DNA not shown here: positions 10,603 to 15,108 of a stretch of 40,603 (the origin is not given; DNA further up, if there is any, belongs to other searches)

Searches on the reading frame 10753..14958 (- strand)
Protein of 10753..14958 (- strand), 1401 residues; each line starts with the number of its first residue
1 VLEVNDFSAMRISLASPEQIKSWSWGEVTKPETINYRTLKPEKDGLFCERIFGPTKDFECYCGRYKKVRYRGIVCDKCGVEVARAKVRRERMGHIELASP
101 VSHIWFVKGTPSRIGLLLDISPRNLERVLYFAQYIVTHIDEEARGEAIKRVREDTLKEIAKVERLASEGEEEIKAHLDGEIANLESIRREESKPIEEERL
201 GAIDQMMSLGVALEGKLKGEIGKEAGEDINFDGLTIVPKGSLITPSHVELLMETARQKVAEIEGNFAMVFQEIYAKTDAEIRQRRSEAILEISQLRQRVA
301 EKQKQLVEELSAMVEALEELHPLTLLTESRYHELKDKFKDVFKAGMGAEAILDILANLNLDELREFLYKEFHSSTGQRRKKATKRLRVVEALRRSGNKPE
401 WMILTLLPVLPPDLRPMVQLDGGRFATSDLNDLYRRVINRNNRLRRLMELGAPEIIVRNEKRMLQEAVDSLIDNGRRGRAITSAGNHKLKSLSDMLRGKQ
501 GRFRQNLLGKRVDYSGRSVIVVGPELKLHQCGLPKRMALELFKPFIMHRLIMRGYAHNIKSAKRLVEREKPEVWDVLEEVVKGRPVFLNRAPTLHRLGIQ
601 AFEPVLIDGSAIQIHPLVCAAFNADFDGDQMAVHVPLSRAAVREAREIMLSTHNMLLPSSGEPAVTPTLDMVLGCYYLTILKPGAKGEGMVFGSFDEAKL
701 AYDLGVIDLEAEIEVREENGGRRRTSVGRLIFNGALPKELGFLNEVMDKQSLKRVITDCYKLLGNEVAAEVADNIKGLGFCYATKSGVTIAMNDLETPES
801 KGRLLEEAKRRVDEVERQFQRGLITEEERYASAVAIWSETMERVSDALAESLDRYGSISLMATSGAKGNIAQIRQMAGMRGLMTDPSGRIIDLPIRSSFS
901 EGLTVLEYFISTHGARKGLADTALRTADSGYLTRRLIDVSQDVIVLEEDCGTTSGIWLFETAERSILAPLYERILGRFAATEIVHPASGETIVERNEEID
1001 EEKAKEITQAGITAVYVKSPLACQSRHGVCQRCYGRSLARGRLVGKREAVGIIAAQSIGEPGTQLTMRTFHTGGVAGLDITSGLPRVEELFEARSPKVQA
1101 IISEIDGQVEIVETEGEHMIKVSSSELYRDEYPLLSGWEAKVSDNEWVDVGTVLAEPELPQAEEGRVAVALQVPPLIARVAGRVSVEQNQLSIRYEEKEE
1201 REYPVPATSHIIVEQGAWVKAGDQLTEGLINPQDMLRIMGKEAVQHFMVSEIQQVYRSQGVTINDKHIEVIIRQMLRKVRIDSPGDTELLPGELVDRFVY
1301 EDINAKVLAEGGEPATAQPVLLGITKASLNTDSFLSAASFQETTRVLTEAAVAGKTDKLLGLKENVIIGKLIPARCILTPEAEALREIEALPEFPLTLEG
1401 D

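Call 82: search_protein_families(library=pfam, max_evalue=0.00001, proteins=[window:10753-14958:-])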
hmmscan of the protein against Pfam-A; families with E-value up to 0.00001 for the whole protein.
window:10753-14958:- (1401 aa): 5 families
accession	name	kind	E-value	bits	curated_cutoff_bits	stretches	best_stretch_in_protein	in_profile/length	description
PF04997.17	RNA_pol_Rpb1_1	-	9.1e-80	268.7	39.7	2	347-507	168-312/312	RNA polymerase Rpb1, domain 1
PF04998.22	RNA_pol_Rpb1_5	-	4.1e-69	233.4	28.5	1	902-1330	1-265/267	RNA polymerase Rpb1, domain 5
PF00623.25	RNA_pol_Rpb1_2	-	3.7e-38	131.8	25.3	2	557-650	72-165/166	RNA polymerase Rpb1, domain 2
PF04983.23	RNA_pol_Rpb1_3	-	8.6e-21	74.9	28.9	1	654-795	1-162/162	RNA polymerase Rpb1, domain 3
PF05000.22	RNA_pol_Rpb1_4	-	2.5e-13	50.3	24.8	1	824-892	1-84/107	RNA polymerase Rpb1, domain 4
